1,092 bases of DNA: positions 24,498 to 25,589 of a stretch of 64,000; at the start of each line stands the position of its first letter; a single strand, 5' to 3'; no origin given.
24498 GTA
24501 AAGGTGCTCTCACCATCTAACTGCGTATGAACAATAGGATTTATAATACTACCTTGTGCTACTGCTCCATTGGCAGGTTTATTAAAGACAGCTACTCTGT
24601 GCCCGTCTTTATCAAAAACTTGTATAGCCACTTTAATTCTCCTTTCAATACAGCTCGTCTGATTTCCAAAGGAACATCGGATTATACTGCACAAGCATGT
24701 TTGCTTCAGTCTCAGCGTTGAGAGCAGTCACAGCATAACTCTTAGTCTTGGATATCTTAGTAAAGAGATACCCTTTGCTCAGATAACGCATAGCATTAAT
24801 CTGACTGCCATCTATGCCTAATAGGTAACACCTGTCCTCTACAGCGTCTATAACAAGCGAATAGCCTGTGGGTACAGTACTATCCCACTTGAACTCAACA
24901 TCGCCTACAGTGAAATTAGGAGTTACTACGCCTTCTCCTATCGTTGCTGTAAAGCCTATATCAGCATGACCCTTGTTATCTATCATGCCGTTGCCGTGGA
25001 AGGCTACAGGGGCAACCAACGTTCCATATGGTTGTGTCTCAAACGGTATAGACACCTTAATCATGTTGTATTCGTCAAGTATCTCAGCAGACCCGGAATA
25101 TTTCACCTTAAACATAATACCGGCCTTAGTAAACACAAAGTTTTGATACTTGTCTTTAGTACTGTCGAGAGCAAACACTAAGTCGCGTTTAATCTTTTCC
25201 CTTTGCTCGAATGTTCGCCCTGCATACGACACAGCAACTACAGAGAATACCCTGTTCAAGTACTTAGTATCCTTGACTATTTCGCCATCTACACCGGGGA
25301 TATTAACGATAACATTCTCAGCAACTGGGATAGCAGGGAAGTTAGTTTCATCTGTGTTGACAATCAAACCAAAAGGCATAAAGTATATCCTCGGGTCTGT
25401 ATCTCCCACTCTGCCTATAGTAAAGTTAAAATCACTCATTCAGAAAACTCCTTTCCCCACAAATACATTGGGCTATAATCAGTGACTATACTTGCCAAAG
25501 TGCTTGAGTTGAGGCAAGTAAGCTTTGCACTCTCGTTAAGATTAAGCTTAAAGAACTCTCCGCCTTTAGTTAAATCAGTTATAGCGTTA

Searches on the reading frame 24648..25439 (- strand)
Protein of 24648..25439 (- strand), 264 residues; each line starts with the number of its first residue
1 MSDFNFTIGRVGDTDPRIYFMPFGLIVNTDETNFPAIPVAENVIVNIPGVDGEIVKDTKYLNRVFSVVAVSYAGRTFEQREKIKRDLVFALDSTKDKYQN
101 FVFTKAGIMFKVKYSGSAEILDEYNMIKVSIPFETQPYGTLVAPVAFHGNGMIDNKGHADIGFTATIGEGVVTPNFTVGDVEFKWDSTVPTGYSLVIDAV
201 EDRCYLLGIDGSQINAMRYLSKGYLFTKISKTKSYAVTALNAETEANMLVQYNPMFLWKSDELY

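Call 7: search_protein_families(library=pfam, proteins=[window:24648-25439:-], max_evalue=0.01)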
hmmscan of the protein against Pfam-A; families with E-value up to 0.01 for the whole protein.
window:24648-25439:- (264 aa): 0 families

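Call 39: search_protein_families(library=phrogs, proteins=[window:24648-25439:-], max_evalue=0.001)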
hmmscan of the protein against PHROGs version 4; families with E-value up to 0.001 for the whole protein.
window:24648-25439:- (264 aa): 1 family
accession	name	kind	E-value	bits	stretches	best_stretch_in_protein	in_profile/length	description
phrog_33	-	tail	2.8e-14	54.1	1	23-262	51-283/651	distal tail protein Dit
